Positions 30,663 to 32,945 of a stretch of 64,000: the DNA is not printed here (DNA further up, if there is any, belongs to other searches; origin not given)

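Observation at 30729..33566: Unusually short glycyl radical enzyme with a Trp-flanked glycyl site, leading a glycoside-hydrolase operon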

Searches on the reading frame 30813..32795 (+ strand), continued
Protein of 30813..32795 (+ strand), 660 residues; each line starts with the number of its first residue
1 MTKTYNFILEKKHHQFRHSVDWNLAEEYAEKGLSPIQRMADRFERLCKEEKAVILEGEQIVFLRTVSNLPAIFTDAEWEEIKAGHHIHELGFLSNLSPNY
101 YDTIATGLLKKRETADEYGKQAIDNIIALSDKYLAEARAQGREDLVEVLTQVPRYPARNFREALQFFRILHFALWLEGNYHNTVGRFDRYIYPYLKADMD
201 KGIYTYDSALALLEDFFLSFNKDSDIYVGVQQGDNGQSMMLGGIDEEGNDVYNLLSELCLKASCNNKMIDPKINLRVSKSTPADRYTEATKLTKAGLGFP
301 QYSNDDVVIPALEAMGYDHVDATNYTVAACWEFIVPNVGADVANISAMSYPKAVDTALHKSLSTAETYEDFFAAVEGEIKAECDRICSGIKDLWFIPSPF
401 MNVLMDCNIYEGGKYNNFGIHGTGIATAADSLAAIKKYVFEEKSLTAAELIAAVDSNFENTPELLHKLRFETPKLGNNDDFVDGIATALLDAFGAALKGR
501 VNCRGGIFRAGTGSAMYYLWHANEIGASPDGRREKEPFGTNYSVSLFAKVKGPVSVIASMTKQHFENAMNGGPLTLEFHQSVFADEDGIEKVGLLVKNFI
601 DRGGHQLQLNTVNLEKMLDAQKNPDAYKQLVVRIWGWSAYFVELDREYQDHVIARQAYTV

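Call 55: find_encoding_contigs(protein=P0124, flank=10000, max_places=3)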
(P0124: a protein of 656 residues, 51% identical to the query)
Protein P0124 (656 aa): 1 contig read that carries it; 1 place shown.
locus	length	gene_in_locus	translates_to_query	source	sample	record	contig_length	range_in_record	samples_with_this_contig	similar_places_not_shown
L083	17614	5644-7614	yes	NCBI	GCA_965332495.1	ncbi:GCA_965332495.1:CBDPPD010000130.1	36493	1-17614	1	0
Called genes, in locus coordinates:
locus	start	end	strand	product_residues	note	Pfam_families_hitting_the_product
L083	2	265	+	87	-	?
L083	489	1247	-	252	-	PF14512:TM1586_NiRdase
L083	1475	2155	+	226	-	PF00657:Lipase_GDSL, PF04311:DUF459 (faint), PF13472:Lipase_GDSL_2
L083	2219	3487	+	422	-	PF06824:Glyco_hydro_125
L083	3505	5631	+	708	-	PF00933:Glyco_hydro_3, PF01915:Glyco_hydro_3_C, PF14310:Fn3-like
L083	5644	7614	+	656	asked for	PF02901:PFL-like, PF01228:Gly_radical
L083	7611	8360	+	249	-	PF13353:Fer4_12, PF04055:Radical_SAM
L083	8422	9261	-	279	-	PF00165:HTH_AraC, PF12833:HTH_18, PF00165:HTH_AraC (weak)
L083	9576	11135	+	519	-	-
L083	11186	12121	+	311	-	PF00528:BPD_transp_1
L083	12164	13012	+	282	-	PF00528:BPD_transp_1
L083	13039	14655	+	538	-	PF12010:DUF3502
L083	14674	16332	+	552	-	-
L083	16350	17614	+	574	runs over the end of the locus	-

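Call 56: find_encoding_contigs(protein=P0126, flank=8000, max_places=3)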
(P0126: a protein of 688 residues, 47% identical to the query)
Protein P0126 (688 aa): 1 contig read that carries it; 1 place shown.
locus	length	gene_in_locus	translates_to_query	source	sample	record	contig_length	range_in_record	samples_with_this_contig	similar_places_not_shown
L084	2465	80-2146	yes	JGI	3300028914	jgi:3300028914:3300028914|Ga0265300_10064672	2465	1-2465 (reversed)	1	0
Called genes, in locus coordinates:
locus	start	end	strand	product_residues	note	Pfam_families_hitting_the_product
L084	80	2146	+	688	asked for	PF02901:PFL-like, PF01228:Gly_radical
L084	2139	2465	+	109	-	?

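Call 57: find_encoding_contigs(protein=P0127, flank=8000, max_places=3)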
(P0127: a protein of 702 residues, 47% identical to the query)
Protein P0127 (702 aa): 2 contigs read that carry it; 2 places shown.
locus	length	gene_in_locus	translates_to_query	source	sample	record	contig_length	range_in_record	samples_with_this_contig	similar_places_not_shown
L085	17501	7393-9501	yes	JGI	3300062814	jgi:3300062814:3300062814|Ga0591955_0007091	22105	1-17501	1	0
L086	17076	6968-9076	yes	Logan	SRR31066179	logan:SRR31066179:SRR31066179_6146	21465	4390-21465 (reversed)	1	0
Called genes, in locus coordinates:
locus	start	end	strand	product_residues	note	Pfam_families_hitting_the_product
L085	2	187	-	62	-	?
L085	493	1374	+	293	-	PF00903:Glyoxalase, PF13669:Glyoxalase_4 (weak), PF00903:Glyoxalase (weak)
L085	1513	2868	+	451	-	PF13407:Peripla_BP_4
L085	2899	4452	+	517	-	PF00005:ABC_tran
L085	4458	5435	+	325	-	PF02653:BPD_transp_2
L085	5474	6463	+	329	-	PF02653:BPD_transp_2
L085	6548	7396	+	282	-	PF13353:Fer4_12, PF04055:Radical_SAM, PF00037:Fer4 (weak)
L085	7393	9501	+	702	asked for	PF02901:PFL-like, PF01228:Gly_radical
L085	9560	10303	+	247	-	PF00121:TIM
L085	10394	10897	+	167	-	PF01894:YjbQ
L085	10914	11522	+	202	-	PF13580:SIS_2 (faint), PF01380:SIS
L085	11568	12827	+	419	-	PF00890:FAD_binding_2, PF01266:DAO, PF01946:Thi4 (weak), PF12831:FAD_oxidored (weak), PF13450:NAD_binding_8 (weak)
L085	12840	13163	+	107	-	PF13510:Fer2_4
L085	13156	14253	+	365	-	PF00890:FAD_binding_2, PF01134:GIDA (weak), PF01266:DAO (weak), PF01494:FAD_binding_3 (weak), PF07992:Pyr_redox_2, PF12831:FAD_oxidored, PF13450:NAD_binding_8, PF13738:Pyr_redox_3, +3 more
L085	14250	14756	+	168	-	PF12838:Fer4_7 (faint), PF13187:Fer4_9 (weak), PF12837:Fer4_6 (faint), PF25160:LdpA_Fe-S-bd (weak), PF00037:Fer4 (weak)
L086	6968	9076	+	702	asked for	PF02901:PFL-like, PF01228:Gly_radical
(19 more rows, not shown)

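Call 58: find_encoding_contigs(protein=P0130, flank=8000, max_places=3)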
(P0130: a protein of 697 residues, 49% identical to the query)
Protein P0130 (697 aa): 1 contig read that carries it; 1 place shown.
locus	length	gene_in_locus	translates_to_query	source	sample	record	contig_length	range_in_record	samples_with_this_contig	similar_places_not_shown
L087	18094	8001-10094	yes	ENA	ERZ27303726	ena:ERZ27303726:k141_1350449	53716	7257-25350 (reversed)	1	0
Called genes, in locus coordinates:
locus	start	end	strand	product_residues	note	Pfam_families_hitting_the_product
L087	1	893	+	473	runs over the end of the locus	PF13581:HATPase_c_2 (faint), PF07730:HisKA_3 (weak), PF02518:HATPase_c (faint)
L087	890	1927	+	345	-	PF02670:DXP_reductoisom, PF08436:DXP_redisom_C, PF13288:DXPR_C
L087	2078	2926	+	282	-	PF09994:T6SS_Tle1-like_cat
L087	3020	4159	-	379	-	PF00817:IMS, PF11798:IMS_HHH (weak), PF11799:IMS_C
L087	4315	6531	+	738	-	PF02065:Melibiase (weak)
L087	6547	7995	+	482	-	PF00083:Sugar_tr, PF07690:MFS_1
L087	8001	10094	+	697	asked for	PF02901:PFL-like, PF01228:Gly_radical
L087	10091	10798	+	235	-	PF13353:Fer4_12, PF04055:Radical_SAM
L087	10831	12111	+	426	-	PF02403:Seryl_tRNA_N, PF00587:tRNA-synt_2b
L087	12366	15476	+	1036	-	PF07517:SecA_DEAD, PF00270:DEAD (weak), PF01043:SecA_PP_bind, PF21090:P-loop_SecA, PF07516:SecA_SW, PF02810:SEC-C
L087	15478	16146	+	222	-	PF01128:IspD, PF12804:NTP_transf_3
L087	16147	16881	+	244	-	PF00149:Metallophos, PF12850:Metallophos_2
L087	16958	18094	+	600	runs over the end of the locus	PF01855:POR_N, PF12837:Fer4_6 (faint), PF02775:TPP_enzyme_C, PF12838:Fer4_7 (weak)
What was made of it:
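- Single loci: Melibiase-Sugar_tr-GRE-activase (call 58), and a CUT2 ABC transporter-activase-GRE with an AraA-like gene seven genes further downstream (call 57).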

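Call 59: find_encoding_contigs(protein=P0133, flank=8000, max_places=3)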
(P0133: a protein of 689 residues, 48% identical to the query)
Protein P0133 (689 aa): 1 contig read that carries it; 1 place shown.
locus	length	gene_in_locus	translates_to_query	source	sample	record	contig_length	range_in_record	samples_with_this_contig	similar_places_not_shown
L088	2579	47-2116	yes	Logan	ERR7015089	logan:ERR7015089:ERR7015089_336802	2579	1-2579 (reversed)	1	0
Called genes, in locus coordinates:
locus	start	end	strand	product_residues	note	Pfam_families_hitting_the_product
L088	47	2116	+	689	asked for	PF02901:PFL-like, PF01228:Gly_radical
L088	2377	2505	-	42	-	-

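Call 60: find_encoding_contigs(protein=P0138, flank=8000, max_places=3)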
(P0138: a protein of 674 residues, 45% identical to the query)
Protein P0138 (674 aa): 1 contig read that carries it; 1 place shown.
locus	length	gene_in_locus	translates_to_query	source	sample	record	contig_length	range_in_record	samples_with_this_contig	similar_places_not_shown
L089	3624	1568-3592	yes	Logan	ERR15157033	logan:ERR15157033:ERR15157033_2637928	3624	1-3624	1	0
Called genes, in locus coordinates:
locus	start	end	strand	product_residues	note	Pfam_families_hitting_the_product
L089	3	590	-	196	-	?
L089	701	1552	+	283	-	PF13353:Fer4_12, PF04055:Radical_SAM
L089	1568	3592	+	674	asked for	PF02901:PFL-like, PF01228:Gly_radical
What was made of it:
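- Tried and rejected: The contigs for P0126, P0133 and P0138 were too short to show context (calls 56, 59, 60).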

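Call 61: find_encoding_contigs(protein=P0147, flank=8000, max_places=3)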
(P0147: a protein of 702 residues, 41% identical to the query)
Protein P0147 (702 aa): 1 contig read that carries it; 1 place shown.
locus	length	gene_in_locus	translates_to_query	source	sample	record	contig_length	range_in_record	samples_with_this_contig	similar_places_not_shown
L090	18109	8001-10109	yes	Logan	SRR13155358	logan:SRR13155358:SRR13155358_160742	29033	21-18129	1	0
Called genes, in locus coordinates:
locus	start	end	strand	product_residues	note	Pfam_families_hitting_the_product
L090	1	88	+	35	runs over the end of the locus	?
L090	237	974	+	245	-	PF00106:adh_short, PF08659:KR, PF13561:adh_short_C2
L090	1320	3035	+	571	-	PF00501:AMP-binding, PF13193:AMP-binding_C (weak), PF00550:PP-binding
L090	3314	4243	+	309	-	PF01636:APH, PF02958:EcKL (weak), PF19974:TCAD9 (weak)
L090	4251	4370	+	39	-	-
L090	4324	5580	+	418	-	-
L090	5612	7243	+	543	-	PF02310:B12-binding, PF04055:Radical_SAM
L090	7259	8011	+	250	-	PF13353:Fer4_12, PF04055:Radical_SAM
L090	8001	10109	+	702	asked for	PF02901:PFL-like, PF01228:Gly_radical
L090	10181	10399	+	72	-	PF00550:PP-binding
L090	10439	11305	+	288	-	PF00535:Glycos_transf_2, PF10111:Glyco_tranf_2_2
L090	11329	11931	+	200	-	PF02223:Thymidylate_kin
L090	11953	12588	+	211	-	-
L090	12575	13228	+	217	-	-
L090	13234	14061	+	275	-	PF00702:Hydrolase (faint), PF05116:S6PP (weak), PF08282:Hydrolase_3, PF05116:S6PP (weak)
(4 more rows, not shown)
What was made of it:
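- One fringe member at 38% identity sits in a biosynthetic-looking cluster (call 61).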

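Call 65: search_protein_families(library=pfam, alignment_id=A3, max_evalue=0.00001)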
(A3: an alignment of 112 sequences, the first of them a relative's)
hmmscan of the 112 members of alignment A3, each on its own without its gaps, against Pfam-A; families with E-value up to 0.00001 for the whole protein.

A. member 1, L001:6950-8251:+ (434 aa): 0 families

B. families by the number of members that match (of 112 scanned): 107 families (the first 25 are shown)
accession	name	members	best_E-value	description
PF13472.12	Lipase_GDSL_2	8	5.9e-14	GDSL-like Lipase/Acylhydrolase family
PF05691.18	Raffinose_syn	6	1e-72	Raffinose synthase or seed imbibition protein Sip1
PF02065.24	Melibiase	5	5.1e-161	Melibiase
PF16227.11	DUF4886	5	5.9e-54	Domain of unknown function (DUF4886)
PF12833.13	HTH_18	5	2.6e-20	Helix-turn-helix domain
PF00165.29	HTH_AraC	5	8.3e-17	Bacterial regulatory helix-turn-helix proteins, AraC family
PF16161.11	DUF4867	4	1.9e-73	Domain of unknown function (DUF4867)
PF01381.28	HTH_3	4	5.5e-17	Helix-turn-helix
PF12844.13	HTH_19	4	2.4e-11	Helix-turn-helix domain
PF00657.28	Lipase_GDSL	4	4e-11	GDSL-like Lipase/Acylhydrolase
PF13560.12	HTH_31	4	8.7e-08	Helix-turn-helix domain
PF06964.18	Alpha-L-AF_C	3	7.8e-40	Alpha-L-arabinofuranosidase C-terminal domain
PF02311.25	AraC_binding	3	1e-10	AraC-like ligand binding domain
PF22848.2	ASD1_dom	3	2.1e-07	Alpha-L-arabinofuranosidase 1 domain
PF17389.8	Bac_rhamnosid6H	2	4.7e-72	Bacterial alpha-L-rhamnosidase 6 hairpin glycosidase domain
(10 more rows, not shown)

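Call 66: search_protein_families(library=pfam, alignment_id=A4, max_evalue=0.00001)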
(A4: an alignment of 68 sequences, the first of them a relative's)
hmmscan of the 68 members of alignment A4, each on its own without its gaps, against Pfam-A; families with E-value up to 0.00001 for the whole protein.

A. member 1, L053:12868-14997:+ (710 aa): 4 families
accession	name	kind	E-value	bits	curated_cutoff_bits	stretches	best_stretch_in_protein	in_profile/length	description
PF01055.32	Glyco_hydro_31_2nd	-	2.4e-20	73.6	23.5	2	348-515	136-327/328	Glycosyl hydrolases family 31 TIM-barrel domain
PF21365.3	Glyco_hydro_31_3rd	-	2.6e-19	69.9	24.4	1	524-605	1-87/87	Glycosyl hydrolase family 31 C-terminal domain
PF17137.9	DUF5110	-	8.2e-12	45.5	27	1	622-691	2-70/71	Domain of unknown function (DUF5110)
PF13802.12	Gal_mutarotas_2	-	3.6e-10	40.8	27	1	11-183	3-178/184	Glycosyl hydrolase 31 N-terminal galactose mutarotase-like domain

B. families by the number of members that match (of 68 scanned): 87 families (the first 25 are shown)
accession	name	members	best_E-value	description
PF05691.18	Raffinose_syn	6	2.5e-73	Raffinose synthase or seed imbibition protein Sip1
PF00532.27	Peripla_BP_1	6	5.6e-23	Periplasmic binding proteins and sugar binding domain of LacI family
PF13407.12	Peripla_BP_4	6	1.8e-17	Periplasmic binding protein domain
PF00356.27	LacI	6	5.1e-15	Bacterial regulatory proteins, lacI family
PF13377.12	Peripla_BP_3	5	1.1e-27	Periplasmic binding protein-like domain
PF01055.32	Glyco_hydro_31_2nd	4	4.8e-22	Glycosyl hydrolases family 31 TIM-barrel domain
PF08282.18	Hydrolase_3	3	2.2e-61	haloacid dehalogenase-like hydrolase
PF05116.19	S6PP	3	4.2e-13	Sucrose-6F-phosphate phosphohydrolase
PF16161.11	DUF4867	2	2e-82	Domain of unknown function (DUF4867)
PF01026.27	TatD_DNase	2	3.8e-80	TatD related DNase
PF21252.2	Glyco_hydro_109_C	2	9.8e-65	Glycosyl hydrolase 109, C-terminal domain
PF04909.20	Amidohydro_2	2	4.7e-36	Amidohydrolase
PF21365.3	Glyco_hydro_31_3rd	2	2.6e-19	Glycosyl hydrolase family 31 C-terminal domain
PF12708.12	Pect-lyase_RHGA_epim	2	5.3e-15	Rhamnogalacturonase A/epimerase, pectate lyase-like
PF17137.9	DUF5110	2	5.7e-13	Domain of unknown function (DUF5110)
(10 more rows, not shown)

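Call 76: search_solved_structures(query=L003:11990-12640:+, max_evalue=1)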
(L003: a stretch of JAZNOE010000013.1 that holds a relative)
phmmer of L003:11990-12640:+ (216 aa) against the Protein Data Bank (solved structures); distinct sequences matched with E-value up to 1: 1.
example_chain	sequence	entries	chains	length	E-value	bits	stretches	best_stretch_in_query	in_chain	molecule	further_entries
9gyy_A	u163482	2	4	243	3.2e-49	170.7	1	5-214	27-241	DUF4867 domain-containing protein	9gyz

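Call 88: find_related_loci(query=A5, collection=metagenome_contigs, flank=8000)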
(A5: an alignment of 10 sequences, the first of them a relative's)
Query A5 (689 aa) in metagenome_contigs; peptide patterns used: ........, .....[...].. (x = any residue, [..] = any of these).
600 stretches matched a pattern (row limit reached: there are more); 589 encode a relative of the query (tblastn E <= 1e-3); the best 80 are kept; 80 distinct loci.
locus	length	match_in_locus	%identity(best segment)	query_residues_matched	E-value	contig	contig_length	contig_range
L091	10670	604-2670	92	1-689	0e+0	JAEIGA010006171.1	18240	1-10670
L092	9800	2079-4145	84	1-689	0e+0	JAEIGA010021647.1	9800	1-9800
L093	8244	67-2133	77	1-689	0e+0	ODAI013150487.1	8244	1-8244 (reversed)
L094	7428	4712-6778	75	1-689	0e+0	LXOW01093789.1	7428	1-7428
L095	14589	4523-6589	75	1-689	0e+0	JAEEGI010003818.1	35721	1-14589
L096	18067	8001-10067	76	1-689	0e+0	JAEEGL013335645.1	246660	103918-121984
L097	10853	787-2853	75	1-689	0e+0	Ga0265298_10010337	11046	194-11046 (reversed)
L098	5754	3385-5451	74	1-689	0e+0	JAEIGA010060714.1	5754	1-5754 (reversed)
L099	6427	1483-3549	63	1-689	0e+0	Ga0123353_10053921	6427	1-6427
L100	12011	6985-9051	62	1-689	0e+0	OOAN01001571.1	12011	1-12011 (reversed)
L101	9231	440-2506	62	1-689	0e+0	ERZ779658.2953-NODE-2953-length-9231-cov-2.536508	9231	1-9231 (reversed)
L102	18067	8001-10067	62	1-689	0e+0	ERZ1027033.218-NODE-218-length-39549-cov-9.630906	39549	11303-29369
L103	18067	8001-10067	62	1-689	0e+0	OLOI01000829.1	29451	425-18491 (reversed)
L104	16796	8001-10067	62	1-689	0e+0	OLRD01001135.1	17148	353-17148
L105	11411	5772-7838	62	1-689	0e+0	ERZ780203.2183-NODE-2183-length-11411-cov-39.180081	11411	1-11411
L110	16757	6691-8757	62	1-689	0e+0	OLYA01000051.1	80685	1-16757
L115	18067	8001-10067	62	1-689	0e+0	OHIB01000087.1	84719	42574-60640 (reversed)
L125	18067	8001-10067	58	1-689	0e+0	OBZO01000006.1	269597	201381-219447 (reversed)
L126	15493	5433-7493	58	1-687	0e+0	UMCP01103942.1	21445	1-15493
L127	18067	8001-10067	58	1-689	0e+0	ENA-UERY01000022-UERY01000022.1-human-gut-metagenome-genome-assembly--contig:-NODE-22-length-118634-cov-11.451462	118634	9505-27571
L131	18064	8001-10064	56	1-689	0e+0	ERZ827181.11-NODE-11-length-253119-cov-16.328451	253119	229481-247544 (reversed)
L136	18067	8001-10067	58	1-689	0e+0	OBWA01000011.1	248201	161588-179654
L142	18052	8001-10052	51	1-686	0e+0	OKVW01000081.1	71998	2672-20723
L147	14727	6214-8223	51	1-686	0e+0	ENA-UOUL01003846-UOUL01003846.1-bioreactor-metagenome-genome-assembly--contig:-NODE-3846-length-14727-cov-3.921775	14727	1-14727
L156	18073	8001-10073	52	1-689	0e+0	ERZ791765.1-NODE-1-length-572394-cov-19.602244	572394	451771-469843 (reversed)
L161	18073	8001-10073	52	1-689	0e+0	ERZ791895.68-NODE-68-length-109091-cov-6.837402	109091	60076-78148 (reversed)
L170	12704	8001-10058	50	1-689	0e+0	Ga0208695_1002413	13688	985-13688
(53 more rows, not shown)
